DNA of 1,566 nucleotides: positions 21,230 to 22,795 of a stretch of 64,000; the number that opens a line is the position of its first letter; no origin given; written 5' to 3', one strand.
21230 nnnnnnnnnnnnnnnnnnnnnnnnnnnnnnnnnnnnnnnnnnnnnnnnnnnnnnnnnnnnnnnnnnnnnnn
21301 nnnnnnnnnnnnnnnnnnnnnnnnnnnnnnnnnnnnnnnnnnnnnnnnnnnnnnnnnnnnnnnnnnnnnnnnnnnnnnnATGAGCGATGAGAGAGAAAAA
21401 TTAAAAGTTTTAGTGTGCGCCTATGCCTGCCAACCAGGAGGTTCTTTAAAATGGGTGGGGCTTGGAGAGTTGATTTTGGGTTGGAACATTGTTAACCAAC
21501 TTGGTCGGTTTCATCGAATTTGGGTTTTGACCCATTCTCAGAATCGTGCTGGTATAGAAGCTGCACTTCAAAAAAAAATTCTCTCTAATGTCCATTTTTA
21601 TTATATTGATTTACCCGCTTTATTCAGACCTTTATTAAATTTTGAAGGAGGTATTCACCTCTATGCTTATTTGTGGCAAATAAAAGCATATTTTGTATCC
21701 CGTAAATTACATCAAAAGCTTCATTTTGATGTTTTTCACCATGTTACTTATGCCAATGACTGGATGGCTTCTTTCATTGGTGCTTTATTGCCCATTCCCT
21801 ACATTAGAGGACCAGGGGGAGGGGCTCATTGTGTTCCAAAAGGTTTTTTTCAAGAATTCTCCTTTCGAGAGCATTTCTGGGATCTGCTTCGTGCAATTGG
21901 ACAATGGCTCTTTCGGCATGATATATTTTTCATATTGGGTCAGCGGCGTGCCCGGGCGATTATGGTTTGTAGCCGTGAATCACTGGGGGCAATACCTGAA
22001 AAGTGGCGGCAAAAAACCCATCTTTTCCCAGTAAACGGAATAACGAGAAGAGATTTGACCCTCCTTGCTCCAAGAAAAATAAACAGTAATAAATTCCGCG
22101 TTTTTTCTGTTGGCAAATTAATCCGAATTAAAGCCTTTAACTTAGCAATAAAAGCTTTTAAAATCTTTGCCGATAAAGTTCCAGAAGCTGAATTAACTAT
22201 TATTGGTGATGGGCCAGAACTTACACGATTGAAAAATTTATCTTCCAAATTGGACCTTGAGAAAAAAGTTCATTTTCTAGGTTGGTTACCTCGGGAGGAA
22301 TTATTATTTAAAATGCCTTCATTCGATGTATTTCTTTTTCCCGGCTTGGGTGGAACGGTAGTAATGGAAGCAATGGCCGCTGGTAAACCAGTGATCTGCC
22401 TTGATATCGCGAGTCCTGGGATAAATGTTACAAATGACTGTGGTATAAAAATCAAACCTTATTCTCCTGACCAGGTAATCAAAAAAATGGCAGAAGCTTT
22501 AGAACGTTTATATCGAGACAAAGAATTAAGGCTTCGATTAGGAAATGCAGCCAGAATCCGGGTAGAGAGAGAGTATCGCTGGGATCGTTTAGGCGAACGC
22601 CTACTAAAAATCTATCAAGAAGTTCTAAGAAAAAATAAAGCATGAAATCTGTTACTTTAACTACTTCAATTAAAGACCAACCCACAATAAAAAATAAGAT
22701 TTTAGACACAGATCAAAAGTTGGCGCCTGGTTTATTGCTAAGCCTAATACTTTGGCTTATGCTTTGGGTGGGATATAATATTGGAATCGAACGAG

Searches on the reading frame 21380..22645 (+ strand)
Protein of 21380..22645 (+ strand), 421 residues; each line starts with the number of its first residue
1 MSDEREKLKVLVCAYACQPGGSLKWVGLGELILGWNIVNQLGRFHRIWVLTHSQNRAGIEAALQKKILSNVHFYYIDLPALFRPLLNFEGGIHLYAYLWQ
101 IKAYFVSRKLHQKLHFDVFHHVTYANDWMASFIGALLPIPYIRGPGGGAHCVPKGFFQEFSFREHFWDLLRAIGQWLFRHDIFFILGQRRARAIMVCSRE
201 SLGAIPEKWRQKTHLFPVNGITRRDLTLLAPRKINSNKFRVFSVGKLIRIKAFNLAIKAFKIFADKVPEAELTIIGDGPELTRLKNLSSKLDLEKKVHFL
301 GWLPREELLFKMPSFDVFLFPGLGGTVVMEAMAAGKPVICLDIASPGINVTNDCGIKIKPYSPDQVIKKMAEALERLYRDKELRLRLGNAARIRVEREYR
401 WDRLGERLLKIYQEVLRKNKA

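Call 5: search_protein_families(library=pfam, proteins=[window:21380-22645:+], max_evalue=0.01)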
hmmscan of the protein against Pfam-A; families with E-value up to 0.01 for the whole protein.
window:21380-22645:+ (421 aa): 3 families
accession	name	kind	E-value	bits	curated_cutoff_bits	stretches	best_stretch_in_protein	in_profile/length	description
PF00534.26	Glycos_transf_1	-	5.1e-29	101.4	26.4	1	232-392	9-170/172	Glycosyl transferases group 1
PF13692.12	Glyco_trans_1_4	-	1.3e-20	74.6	27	1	240-375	3-141/142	Glycosyl transferases group 1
PF13524.12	Glyco_trans_1_2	-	8.4e-06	26.2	25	1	268-409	13-143/144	Glycosyl transferase-like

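Call 73: find_homologous_proteins(query=window:21380-22645:+, max_evalue=1e-50)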
Query window:21380-22645:+ (421 aa): 1517 proteins with E <= 1e-50 among 8000 candidates; the best 120 are listed.
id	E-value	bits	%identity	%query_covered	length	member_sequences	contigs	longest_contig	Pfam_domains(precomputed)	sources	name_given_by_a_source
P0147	1.4e-288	975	100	100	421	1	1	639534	PF00534.27,PF13524.13,PF13692.13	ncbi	ncbi:MAG: glycosyltransferase family 4 protein [Candidatus Nealsonbacteria bacterium]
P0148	9.3e-231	784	83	99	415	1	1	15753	PF00534.27,PF13524.13,PF13692.13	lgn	-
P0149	3.2e-211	720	76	98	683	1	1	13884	PF00534.27,PF05050.20,PF13524.13,PF13692.13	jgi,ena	-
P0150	3.1e-188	644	69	97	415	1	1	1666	PF00534.27,PF13524.13,PF20706.4,PF13692.13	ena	-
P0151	1.9e-185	635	67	98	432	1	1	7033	PF00534.27,PF13524.13,PF20706.4,PF13692.13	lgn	-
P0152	6.5e-181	620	66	99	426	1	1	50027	PF00534.27,PF20706.4,PF13692.13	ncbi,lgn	ncbi:MAG: glycosyltransferase [Nitrospirota bacterium]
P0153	1.5e-180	619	65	98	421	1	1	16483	PF00534.27,PF13524.13,PF20706.4,PF13692.13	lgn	-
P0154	1.6e-180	619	65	98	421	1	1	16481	PF00534.27,PF13524.13,PF20706.4,PF13692.13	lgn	-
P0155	3.2e-180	618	66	98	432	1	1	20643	PF00534.27,PF13524.13,PF20706.4,PF13692.13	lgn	-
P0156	3.1e-179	615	66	98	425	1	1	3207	PF00534.27,PF13524.13,PF20706.4,PF13692.13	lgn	-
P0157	9.1e-177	606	65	97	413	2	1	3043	PF00534.27,PF20706.4,PF13692.13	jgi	jgi:glycosyltransferase involved in cell wall biosynthesis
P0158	1.3e-176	606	65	98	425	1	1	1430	PF00534.27,PF20706.4,PF13692.13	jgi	jgi:glycosyltransferase involved in cell wall biosynthesis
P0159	1.4e-176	606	64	97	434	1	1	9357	PF00534.27,PF20706.4,PF13692.13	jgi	jgi:glycosyltransferase involved in cell wall biosynthesis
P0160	3.7e-176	604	64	98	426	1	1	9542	PF00534.27,PF13524.13,PF20706.4,PF13692.13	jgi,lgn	-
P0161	1.6e-175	602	64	98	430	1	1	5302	PF00534.27,PF20706.4,PF13692.13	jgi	jgi:glycosyltransferase involved in cell wall biosynthesis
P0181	9.0e-169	580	62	98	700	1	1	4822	PF00534.27,PF05050.20,PF02475.24,PF20706.4,PF13692.13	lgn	-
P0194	1.9e-165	569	61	98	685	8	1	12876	PF00534.27,PF05050.20,PF13524.13,PF20706.4,PF13692.13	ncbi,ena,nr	ncbi:FkbM family methyltransferase [Candidatus Atribacteria bacterium 1244-E10-H5-B2]|nr:MAG: FkbM f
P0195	3.7e-165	568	63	98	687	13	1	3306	PF00534.27,PF05050.20,PF13524.13,PF20706.4,PF13692.13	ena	-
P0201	3.7e-164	565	59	98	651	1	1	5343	PF00534.27,PF05050.20,PF13524.13,PF20706.4,PF13692.13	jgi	jgi:FkbM family methyltransferase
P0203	1.6e-163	563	61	98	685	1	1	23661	PF00534.27,PF05050.20,PF20706.4,PF13692.13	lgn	-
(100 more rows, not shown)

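Call 74: find_encoding_contigs(protein=P0149, flank=10000, max_places=4)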
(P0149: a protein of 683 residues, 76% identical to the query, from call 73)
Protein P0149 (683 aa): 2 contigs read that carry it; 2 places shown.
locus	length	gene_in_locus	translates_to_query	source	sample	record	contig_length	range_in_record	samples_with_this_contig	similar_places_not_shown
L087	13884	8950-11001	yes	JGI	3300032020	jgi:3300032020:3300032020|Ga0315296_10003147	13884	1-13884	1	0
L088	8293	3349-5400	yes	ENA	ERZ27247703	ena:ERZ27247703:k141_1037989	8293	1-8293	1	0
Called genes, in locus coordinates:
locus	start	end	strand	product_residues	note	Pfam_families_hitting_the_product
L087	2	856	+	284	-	?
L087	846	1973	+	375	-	PF00070:Pyr_redox (faint), PF07992:Pyr_redox_2 (faint), PF13450:NAD_binding_8, PF01593:Amino_oxidase (faint), PF03275:GLF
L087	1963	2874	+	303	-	PF13641:Glyco_tranf_2_3, PF00535:Glycos_transf_2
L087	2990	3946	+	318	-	PF13489:Methyltransf_23, PF13847:Methyltransf_31 (weak), PF08242:Methyltransf_12 (faint)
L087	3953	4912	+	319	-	PF00535:Glycos_transf_2, PF13641:Glyco_tranf_2_3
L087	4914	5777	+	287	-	PF05575:V_cholerae_RfbT (weak), PF05050:Methyltransf_21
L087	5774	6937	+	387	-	PF00534:Glycos_transf_1, PF13692:Glyco_trans_1_4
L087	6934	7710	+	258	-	PF01522:Polysacc_deac_1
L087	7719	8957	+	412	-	PF20706:GT4-conflict (weak), PF00534:Glycos_transf_1, PF13692:Glyco_trans_1_4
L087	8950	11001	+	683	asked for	PF05050:Methyltransf_21, PF00534:Glycos_transf_1, PF13692:Glyco_trans_1_4, PF13524:Glyco_trans_1_2 (faint)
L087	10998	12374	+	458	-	PF04932:Wzy_C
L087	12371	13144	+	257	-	PF03808:Glyco_tran_WecG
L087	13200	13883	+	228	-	?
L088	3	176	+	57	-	?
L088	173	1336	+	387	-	PF00534:Glycos_transf_1, PF13692:Glyco_trans_1_4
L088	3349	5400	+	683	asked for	PF05050:Methyltransf_21, PF00534:Glycos_transf_1, PF13692:Glyco_trans_1_4, PF13524:Glyco_trans_1_2 (faint)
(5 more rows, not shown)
